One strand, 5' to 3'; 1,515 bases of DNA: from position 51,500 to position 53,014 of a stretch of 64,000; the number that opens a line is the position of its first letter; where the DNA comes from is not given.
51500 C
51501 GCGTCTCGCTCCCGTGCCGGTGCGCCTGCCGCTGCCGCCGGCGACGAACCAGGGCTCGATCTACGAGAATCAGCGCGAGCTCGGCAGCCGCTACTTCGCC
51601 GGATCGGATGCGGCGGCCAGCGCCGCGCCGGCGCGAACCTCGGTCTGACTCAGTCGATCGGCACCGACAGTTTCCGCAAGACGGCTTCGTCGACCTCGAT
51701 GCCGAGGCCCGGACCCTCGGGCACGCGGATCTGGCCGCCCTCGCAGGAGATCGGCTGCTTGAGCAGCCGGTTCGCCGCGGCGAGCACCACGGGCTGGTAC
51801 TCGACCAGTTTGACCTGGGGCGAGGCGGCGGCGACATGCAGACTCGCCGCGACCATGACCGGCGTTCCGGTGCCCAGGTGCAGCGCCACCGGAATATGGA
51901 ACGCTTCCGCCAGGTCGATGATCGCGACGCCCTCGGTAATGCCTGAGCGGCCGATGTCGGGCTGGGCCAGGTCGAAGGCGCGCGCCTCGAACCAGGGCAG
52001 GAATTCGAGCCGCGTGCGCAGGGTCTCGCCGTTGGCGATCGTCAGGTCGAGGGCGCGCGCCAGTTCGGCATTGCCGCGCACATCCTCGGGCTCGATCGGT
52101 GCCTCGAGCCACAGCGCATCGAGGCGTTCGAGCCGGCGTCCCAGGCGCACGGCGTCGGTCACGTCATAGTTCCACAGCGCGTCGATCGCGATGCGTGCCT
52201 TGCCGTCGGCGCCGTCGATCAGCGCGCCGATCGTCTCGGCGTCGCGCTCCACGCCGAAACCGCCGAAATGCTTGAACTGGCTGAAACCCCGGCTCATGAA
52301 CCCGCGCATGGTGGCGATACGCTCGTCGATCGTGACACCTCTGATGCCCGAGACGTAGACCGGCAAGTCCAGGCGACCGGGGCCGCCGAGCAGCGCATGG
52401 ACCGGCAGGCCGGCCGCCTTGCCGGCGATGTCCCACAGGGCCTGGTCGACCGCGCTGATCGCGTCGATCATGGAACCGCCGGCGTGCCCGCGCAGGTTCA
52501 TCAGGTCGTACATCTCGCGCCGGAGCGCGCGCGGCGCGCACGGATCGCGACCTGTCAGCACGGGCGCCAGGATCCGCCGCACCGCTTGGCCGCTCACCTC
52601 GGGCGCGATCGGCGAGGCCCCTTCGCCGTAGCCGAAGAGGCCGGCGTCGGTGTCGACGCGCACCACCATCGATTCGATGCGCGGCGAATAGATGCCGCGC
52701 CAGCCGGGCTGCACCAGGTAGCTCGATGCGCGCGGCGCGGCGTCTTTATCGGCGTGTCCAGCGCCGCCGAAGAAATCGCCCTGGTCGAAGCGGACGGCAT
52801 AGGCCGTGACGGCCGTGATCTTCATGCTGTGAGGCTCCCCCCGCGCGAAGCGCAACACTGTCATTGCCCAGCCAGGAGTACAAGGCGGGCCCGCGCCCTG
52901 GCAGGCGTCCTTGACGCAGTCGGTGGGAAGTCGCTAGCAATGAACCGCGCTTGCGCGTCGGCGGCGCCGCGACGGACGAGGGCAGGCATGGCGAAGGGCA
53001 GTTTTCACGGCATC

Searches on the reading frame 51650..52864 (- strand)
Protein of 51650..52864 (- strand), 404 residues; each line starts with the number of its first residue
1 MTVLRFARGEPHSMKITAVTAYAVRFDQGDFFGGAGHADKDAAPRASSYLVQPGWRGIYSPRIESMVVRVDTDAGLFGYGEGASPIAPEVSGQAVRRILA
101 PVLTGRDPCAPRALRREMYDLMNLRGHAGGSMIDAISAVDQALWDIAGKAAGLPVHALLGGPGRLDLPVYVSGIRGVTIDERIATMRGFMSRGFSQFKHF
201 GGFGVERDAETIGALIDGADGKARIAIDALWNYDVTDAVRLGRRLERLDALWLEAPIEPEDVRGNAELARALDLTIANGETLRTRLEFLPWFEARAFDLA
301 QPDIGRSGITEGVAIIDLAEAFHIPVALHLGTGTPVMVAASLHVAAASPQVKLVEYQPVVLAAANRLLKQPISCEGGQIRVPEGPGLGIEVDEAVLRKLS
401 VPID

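Call 31: search_protein_families(library=pfam, proteins=[window:51650-52864:-], max_evalue=0.00001)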
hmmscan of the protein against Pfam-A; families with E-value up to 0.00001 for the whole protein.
window:51650-52864:- (404 aa): 2 families
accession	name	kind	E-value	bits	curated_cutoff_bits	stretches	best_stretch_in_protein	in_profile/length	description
PF13378.12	MR_MLE_C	-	1.5e-52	178.9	29.4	1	186-394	6-218/219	Enolase C-terminal domain-like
PF02746.21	MR_MLE_N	-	2.9e-15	56.9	22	1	66-160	29-117/117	Mandelate racemase / muconate lactonizing enzyme, N-terminal domain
